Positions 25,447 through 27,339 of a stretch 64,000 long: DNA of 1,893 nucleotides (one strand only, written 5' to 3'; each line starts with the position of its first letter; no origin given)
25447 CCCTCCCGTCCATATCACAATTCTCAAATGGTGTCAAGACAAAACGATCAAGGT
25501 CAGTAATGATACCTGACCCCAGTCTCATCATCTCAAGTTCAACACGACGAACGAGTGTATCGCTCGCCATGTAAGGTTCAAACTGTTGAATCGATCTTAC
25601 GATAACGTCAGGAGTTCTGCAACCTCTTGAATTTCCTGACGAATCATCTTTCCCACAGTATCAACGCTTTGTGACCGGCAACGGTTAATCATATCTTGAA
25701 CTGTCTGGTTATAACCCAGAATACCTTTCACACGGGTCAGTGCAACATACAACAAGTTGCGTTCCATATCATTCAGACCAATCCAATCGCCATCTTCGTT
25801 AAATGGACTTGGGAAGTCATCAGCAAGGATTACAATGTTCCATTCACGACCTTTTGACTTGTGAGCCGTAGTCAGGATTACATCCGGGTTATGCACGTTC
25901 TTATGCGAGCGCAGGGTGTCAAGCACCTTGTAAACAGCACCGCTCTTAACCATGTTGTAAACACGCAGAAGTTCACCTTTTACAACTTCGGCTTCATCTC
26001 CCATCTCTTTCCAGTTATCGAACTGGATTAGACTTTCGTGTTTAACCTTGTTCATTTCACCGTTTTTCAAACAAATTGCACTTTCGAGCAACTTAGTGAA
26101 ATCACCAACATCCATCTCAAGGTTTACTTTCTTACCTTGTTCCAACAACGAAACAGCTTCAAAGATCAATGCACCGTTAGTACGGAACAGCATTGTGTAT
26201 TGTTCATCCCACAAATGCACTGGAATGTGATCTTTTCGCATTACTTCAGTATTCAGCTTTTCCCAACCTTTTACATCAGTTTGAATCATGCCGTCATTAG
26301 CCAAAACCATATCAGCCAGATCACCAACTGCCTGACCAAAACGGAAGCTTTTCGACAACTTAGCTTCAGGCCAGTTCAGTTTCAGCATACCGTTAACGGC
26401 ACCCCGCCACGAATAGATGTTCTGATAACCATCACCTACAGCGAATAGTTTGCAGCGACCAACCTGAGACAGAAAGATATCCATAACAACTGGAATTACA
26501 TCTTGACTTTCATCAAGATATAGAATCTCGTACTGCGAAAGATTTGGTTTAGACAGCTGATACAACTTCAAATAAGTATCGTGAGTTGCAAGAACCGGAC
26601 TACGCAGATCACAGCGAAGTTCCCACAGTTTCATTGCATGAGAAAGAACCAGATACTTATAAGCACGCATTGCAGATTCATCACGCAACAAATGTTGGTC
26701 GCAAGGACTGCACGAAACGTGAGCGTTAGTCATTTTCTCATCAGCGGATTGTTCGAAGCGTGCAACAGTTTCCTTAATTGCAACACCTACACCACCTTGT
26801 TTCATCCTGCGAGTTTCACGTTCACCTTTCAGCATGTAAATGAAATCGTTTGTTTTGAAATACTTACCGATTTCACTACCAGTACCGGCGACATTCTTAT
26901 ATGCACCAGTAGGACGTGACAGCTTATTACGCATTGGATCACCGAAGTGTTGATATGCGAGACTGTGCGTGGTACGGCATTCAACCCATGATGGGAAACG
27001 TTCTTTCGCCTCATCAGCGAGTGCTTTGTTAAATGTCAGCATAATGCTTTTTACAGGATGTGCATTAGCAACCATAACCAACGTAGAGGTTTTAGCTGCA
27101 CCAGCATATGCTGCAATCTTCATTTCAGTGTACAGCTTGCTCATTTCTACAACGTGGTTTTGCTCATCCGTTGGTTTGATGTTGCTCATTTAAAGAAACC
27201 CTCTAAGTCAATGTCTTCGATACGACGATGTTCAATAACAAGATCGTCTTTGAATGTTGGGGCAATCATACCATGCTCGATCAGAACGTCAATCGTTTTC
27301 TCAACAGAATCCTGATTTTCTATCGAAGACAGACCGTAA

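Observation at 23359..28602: Leftward accessory island with a UvrD-like helicase and many tiny proteins, insulated by a bidirectional terminator and divergent promoters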

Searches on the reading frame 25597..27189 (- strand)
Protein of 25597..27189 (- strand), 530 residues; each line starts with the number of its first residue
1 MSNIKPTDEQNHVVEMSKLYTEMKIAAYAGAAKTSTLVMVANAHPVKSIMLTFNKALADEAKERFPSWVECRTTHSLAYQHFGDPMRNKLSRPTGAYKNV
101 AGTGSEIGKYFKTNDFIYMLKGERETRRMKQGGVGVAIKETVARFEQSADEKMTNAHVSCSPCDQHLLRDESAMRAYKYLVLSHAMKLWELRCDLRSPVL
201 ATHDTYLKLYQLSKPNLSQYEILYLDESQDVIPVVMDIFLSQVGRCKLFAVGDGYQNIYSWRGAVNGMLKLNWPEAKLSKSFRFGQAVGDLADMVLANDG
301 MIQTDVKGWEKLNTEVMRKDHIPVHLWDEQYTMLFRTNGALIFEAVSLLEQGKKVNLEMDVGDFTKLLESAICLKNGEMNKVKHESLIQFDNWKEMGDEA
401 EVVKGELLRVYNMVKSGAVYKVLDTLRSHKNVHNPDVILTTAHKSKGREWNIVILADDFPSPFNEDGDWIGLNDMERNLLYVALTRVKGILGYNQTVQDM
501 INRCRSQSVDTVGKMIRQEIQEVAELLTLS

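Call 5: search_dna_similar(query=window:25597-27189:-, collection=phages, mode=protein, max_rows=30)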
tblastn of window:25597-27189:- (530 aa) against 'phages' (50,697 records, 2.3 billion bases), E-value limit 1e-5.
Records with a match: 267; places in all: 268; records where one place covers at least 80% of the query: 258.
Best place of each record, by identity: 60-80% 3; <60% 264.
By first word of the organism name: Escherichia 107; Pseudomonas 52; Acinetobacter 29; Vibrio 19; Klebsiella 10; Streptomyces 7; Campylobacter 5; Alteromonas 5; Arthrobacter 4; Justusliebigvirus 3; and 19 more.
By host as written in the record: - 33; Escherichia coli 29; Pseudomonas aeruginosa 20; Escherichia coli K-12 MG1655 18; Acinetobacter baumannii 11; Pseudomonas sp. 5; Escherichia sp. 5; Campylobacter jejuni 5; and 91 more.
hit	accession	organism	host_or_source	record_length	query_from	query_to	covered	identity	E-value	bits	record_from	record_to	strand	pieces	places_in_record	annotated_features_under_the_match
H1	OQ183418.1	Pseudomonas phage vB_PpS_SYP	Pseudomonas plecoglossicida XSDHY-P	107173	3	524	98%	69.6%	0e+0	771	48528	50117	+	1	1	superfamily I DNA and RNA helicase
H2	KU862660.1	Pseudomonas phage phiPMW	Pseudomonas putida PpG1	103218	1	518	98%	63.3%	0e+0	681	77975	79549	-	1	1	putative DNA helicase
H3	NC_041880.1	Pseudomonas phage phiPMW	Pseudomonas putida PpG1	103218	1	518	98%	63.3%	0e+0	681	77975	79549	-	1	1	DNA helicase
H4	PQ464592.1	Pseudomonas phage Boevelstad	Pseudomonas poae B04_10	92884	6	510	95%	52.5%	3e-158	504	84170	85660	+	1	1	DNA helicase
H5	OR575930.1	Pseudomonas phage vB_PseuGesM_254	Pseudomonas gessardii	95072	6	510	95%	52.2%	6e-160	509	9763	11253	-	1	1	DNA helicase II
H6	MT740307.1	Pseudomonas phage phiK7A1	Pseudomonas syringae pv. actinidiae K7A1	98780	1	513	97%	48.4%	1e-150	483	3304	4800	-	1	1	putative DNA helicase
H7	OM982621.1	Pseudomonas phage Astolliot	Pseudomonas syringae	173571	1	508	96%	45.6%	1e-139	451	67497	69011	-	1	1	hypothetical protein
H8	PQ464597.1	Pseudomonas phage Milchi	Pseudomonas poae Z9_5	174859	1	508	96%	45.6%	2e-139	451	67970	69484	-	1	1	DNA helicase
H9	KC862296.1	Pseudomonas phage P3_CHA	Pseudomonas aeruginosa CHA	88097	3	506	95%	44.4%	1e-127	416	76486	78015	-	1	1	putative DNA helicase | hypothetical protein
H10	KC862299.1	Pseudomonas phage PAK_P3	Pseudomonas aeruginosa PAK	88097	3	506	95%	44.4%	1e-127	416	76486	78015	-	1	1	putative DNA helicase | hypothetical protein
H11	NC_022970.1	Pseudomonas phage PAK_P3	Pseudomonas aeruginosa PAK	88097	3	506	95%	44.4%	1e-127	416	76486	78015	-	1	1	DNA helicase | hypothetical protein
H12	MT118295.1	Pseudomonas phage Epa18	Pseudomonas sp.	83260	3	506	95%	44.4%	1e-127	416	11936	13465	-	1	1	helicase | hypothetical protein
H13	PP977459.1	Pseudomonas phage vB_PaeM_4073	Pseudomonas aeruginosa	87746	3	506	95%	44.4%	1e-127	416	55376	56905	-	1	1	record has no annotation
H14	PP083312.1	Pseudomonas phage VB_PaN_phPA-Intesti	Pseudomonas aeruginosa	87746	3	506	95%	44.4%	1e-127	416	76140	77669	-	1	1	DNA helicase | hypothetical protein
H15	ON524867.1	Pseudomonas phage vB_PaeM_RP11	Pseudomonas aeruginosa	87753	3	506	95%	44.4%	1e-127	416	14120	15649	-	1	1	putative DNA helicase | hypothetical protein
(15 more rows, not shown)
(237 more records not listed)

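Call 8: get_annotated_region(hit=H1, flank=7000)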
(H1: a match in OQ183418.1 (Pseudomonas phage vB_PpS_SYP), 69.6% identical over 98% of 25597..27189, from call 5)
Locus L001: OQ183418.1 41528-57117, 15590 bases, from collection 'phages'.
description: Pseudomonas phage vB_PpS_SYP, complete genome.
organism: Pseudomonas phage vB_PpS_SYP (NCBI taxid 3020390)
taxonomy: Viruses; Duplodnaviria; Heunggongvirae; Uroviricota; Caudoviricetes
host: Pseudomonas plecoglossicida XSDHY-P; source: river lake; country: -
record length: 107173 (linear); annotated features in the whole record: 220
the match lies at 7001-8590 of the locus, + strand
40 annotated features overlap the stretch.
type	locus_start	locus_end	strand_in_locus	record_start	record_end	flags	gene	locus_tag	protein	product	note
CDS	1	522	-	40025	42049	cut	-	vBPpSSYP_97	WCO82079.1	helicase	-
CDS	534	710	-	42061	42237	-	-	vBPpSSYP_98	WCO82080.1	hypothetical protein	-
CDS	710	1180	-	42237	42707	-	-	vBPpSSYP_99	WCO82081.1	hypothetical protein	-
CDS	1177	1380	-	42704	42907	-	-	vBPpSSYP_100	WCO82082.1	hypothetical protein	-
CDS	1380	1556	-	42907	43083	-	-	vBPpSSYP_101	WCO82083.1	hypothetical protein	-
CDS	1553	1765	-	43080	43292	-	-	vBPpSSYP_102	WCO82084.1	hypothetical protein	-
CDS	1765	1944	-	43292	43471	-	-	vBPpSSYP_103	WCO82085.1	hypothetical protein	-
CDS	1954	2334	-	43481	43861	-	-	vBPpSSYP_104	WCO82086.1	hypothetical protein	-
CDS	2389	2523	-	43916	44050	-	-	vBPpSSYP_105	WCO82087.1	hypothetical protein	-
CDS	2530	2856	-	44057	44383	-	-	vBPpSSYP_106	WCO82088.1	hypothetical protein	-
CDS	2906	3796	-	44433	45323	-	-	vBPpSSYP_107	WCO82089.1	band 7 protein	-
CDS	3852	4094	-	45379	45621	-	-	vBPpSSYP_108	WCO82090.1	hypothetical protein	-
CDS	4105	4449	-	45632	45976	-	-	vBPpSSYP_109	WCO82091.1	hypothetical protein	-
CDS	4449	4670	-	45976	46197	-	-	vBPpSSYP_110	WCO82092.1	hypothetical protein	-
CDS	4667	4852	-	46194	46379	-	-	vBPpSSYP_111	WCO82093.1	hypothetical protein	-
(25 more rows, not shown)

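Call 9: get_annotated_region(hit=H2, flank=7000)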
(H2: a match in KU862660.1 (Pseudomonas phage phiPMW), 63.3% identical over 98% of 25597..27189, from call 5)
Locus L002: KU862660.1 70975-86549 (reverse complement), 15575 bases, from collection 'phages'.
description: Pseudomonas phage phiPMW, complete genome.
organism: Pseudomonas phage phiPMW (NCBI taxid 1815582)
taxonomy: Viruses; Duplodnaviria; Heunggongvirae; Uroviricota; Caudoviricetes; Plaisancevirus; Plaisancevirus PMW
host: Pseudomonas putida PpG1; source: -; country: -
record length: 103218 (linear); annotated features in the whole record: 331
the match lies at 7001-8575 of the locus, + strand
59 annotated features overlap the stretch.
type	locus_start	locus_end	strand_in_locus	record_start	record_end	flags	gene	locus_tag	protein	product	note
CDS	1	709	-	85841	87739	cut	-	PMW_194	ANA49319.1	putative primase/helicase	PMW_gp194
CDS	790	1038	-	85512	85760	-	-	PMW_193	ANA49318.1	hypothetical protein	PMW_gp193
CDS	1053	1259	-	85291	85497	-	-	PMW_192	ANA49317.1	hypothetical protein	PMW_gp192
CDS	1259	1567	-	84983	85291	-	-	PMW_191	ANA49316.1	hypothetical protein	PMW_gp191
CDS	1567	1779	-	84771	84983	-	-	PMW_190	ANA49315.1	hypothetical protein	PMW_gp190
CDS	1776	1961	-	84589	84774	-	-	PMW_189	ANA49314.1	hypothetical protein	PMW_gp189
CDS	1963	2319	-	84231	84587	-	-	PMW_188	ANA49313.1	hypothetical protein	PMW_gp188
CDS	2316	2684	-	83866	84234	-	-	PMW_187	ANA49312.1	hypothetical protein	PMW_gp187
regulatory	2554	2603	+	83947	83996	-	-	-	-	promoter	putative Sigma70 promoter element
regulatory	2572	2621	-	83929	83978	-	-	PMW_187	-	promoter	putative Sigma70 promoter element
CDS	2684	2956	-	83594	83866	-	-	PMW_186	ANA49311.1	hypothetical protein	PMW_gp186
CDS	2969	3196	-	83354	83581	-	-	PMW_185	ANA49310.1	hypothetical protein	PMW_gp185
CDS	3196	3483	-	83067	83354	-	-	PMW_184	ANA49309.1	hypothetical protein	PMW_gp184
CDS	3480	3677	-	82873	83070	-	-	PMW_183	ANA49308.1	hypothetical protein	PMW_gp183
CDS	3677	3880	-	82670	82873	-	-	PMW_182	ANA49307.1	hypothetical protein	PMW_gp182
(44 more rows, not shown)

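Call 11: search_protein_families(library=phrogs, proteins=[window:25600-27189:-], max_evalue=0.01)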
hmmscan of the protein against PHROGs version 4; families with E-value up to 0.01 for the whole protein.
window:25600-27189:- (530 aa): 3 families
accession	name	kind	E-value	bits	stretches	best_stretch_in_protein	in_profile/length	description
phrog_1967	-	DNA, RNA and nucleotide metabolism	9.3e-124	415.7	1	3-517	150-690/776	DNA helicase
phrog_4412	-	DNA, RNA and nucleotide metabolism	0.001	18.4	1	382-511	601-732/743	exonuclease V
phrog_325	-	DNA, RNA and nucleotide metabolism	0.0013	18.1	0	441-495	822-868/986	Dda-like helicase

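Call 13: search_protein_families(library=pfam, proteins=[window:25600-27189:-], max_evalue=0.1)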
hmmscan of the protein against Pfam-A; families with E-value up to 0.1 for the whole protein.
window:25600-27189:- (530 aa): 5 families
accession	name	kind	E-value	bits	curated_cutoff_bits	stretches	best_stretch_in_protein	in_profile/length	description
PF00580.27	UvrD-helicase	-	1.4e-10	41.8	23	1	8-269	3-263/271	UvrD/REP helicase N-terminal domain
PF13361.12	UvrD_C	-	1.9e-08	34.6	25.6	1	425-489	275-341/350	UvrD-like helicase C-terminal domain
PF13538.12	UvrD_C_2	-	1.2e-07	31.9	27.4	1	438-486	3-44/52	UvrD-like helicase C-terminal domain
PF13245.12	AAA_19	-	1.6e-06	28.8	25.1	1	17-260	8-132/134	AAA domain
PF13604.12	AAA_30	-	0.0095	16.1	27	0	23-82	21-81/191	AAA domain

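Call 18: find_related_loci(query=window:25600-27189:-, collection=viral_contigs, flank=7000)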
Query window:25600-27189:- (530 aa) in viral_contigs; peptide patterns used: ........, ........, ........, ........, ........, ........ (x = any residue, [..] = any of these).
1 stretches matched a pattern, but none encodes a relative of the query by tblastn (E <= 1e-3).

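Call 22: find_related_loci(query=window:25600-27189:-, collection=metagenome_contigs, flank=8000)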
Query window:25600-27189:- (530 aa) in metagenome_contigs; peptide patterns used: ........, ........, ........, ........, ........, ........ (x = any residue, [..] = any of these).
23 stretches matched a pattern, but none encodes a relative of the query by tblastn (E <= 1e-3).

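Call 24: find_homologous_proteins(query=window:25600-27189:-, max_evalue=1e-20)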
Query window:25600-27189:- (530 aa): 4578 proteins with E <= 1e-20 among 8000 candidates; the best 120 are listed.
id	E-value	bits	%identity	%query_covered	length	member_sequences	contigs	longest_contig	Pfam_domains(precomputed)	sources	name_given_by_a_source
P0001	0.0e+0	1213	100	100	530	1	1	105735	PF13538.13,PF13361.13,PF13245.13,PF00580.28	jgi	jgi:superfamily I DNA/RNA helicase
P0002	4.6e-271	918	77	95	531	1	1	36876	PF13538.13,PF13361.13,PF13245.13,PF00580.28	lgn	-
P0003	2.7e-257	872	74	96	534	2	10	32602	PF13538.13,PF13361.13,PF13245.13,PF00580.28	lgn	-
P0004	4.8e-254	862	72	98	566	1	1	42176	PF13538.13,PF13361.13,PF13245.13,PF00580.28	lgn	-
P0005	1.5e-250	850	70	99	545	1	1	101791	PF13538.13,PF01443.25,PF13361.13,PF13245.13,PF00580.28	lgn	-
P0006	5.9e-250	848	74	95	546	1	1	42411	PF13538.13,PF01443.25,PF13361.13,PF13245.13,PF00580.28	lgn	-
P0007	9.1e-250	848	72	99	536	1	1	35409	PF13538.13,PF13361.13,PF13245.13,PF00580.28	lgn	-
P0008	4.5e-249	845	71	100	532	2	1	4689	PF13538.13,PF01443.25,PF13361.13,PF13245.13,PF00580.28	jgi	jgi:hypothetical protein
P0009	5.9e-249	845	69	99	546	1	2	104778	PF13538.13,PF01443.25,PF13361.13,PF13245.13,PF00580.28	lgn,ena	-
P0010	8.6e-249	844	70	99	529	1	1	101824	PF13538.13,PF13361.13,PF13245.13,PF00580.28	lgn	-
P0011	9.4e-249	844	70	99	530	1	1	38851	PF13538.13,PF01443.25,PF13361.13,PF13245.13,PF00580.28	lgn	-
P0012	1.5e-248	844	70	99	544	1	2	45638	PF13538.13,PF01443.25,PF13361.13,PF13245.13,PF00580.28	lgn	-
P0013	3.3e-248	842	74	94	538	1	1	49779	PF13538.13,PF13361.13,PF13245.13,PF00580.28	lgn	-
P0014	4.3e-248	842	71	100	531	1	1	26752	PF13538.13,PF01443.25,PF13361.13,PF13245.13,PF00580.28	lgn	-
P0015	5.9e-248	842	70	99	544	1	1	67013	PF13538.13,PF01443.25,PF13361.13,PF13245.13,PF00580.28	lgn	-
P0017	1.1e-247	841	71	99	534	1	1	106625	PF13538.13,PF13361.13,PF13245.13,PF00580.28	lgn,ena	-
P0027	4.6e-246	835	71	98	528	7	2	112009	PF13538.13,PF13361.13,PF13245.13,PF00580.28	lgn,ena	-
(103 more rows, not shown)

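Call 25: find_encoding_contigs(protein=P0001, flank=1000, max_places=1)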
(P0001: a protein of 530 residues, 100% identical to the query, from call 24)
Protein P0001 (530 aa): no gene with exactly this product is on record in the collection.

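Call 26: find_encoding_contigs(protein=P0002, flank=8000, max_places=1)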
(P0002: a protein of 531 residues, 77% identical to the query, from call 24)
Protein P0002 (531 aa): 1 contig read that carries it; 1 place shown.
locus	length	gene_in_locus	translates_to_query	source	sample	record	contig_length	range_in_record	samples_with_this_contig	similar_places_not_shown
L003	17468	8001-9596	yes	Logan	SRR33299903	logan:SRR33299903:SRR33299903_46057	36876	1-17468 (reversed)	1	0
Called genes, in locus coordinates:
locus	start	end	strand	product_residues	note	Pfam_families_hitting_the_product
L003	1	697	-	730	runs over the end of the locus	-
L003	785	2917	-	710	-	PF01807:Zn_ribbon_DnaG, PF13155:Toprim_2 (weak), PF13481:AAA_25 (faint), PF03796:DnaB_C (weak), PF06745:ATPase (weak)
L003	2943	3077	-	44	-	-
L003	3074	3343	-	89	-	-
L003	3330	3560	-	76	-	-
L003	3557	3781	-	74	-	-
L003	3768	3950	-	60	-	-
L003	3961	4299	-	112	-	-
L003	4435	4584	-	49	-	-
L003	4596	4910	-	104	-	-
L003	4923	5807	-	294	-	PF01145:Band_7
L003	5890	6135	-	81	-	-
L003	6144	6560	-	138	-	-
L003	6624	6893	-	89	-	-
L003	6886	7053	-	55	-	PF25025:EF-Ts_N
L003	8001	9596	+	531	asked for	PF00580:UvrD-helicase, PF13245:AAA_19, PF13361:UvrD_C, PF13538:UvrD_C_2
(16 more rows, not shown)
